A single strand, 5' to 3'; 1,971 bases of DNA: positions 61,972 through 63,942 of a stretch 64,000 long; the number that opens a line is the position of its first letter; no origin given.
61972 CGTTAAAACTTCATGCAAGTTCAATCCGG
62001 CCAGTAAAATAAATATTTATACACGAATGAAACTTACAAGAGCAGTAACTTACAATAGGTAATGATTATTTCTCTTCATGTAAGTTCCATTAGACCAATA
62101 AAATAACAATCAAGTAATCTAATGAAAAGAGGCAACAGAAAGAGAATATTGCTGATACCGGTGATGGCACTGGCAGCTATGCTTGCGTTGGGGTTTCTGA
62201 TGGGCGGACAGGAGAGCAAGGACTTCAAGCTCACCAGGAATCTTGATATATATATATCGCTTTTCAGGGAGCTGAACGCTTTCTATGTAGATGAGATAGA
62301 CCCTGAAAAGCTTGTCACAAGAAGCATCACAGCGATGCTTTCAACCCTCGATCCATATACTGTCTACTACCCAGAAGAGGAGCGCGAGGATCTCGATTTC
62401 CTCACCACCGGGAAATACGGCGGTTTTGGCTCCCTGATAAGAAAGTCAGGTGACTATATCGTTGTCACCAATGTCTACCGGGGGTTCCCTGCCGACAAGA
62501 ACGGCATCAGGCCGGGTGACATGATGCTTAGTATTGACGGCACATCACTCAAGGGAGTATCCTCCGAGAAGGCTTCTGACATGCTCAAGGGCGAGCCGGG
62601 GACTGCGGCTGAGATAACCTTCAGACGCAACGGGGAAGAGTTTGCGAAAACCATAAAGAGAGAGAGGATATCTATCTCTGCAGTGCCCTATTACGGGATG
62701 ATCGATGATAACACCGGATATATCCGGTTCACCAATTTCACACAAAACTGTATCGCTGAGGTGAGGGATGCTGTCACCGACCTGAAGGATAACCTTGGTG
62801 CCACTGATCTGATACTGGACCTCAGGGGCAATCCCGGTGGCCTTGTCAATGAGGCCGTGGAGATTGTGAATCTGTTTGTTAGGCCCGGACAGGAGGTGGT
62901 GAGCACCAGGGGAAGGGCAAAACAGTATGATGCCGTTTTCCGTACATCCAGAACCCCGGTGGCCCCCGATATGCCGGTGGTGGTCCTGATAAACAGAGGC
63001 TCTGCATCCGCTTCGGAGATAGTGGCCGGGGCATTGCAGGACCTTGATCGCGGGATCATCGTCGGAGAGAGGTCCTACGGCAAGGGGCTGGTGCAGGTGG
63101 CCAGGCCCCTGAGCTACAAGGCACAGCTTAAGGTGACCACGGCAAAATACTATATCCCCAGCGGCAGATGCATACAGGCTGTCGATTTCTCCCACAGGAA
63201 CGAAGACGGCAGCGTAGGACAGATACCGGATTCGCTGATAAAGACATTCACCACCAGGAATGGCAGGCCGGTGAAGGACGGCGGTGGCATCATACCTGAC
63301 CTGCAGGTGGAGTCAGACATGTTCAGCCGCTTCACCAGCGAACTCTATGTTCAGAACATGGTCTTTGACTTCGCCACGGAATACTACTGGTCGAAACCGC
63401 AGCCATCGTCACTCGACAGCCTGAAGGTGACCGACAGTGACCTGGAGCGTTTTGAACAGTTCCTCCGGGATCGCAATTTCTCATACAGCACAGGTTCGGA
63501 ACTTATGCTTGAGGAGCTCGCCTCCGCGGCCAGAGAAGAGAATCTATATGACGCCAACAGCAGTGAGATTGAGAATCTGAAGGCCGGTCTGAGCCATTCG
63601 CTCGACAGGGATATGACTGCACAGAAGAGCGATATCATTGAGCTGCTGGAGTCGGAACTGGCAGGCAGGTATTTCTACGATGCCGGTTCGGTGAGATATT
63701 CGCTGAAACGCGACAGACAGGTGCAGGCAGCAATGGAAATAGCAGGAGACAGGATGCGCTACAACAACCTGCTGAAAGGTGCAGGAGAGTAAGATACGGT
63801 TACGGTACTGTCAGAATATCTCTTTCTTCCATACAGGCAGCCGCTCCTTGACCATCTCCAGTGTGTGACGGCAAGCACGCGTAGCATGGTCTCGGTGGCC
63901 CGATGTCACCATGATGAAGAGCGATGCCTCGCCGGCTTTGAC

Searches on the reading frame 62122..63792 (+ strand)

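Call 15: search_protein_families(library=pfam, proteins=[window:62122-63792:+])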
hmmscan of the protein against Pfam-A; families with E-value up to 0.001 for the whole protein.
window:62122-63792:+ (556 aa): 5 families
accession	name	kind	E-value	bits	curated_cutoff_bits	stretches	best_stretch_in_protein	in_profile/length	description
PF03572.23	Peptidase_S41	-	5.7e-49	166.3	24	1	197-353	1-156/165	Peptidase family S41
PF13180.12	PDZ_2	-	9.5e-10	39.1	27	1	106-173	7-73/80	PDZ domain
PF00595.29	PDZ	-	1.3e-09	38.8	23.2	1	100-160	10-74/81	PDZ domain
PF17820.7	PDZ_6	-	6.9e-09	35.8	27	1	114-169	1-54/54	PDZ domain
PF22694.1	CtpB_N-like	-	0.00035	21.4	27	1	52-85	49-83/85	Activating protease CtpB N-terminal domain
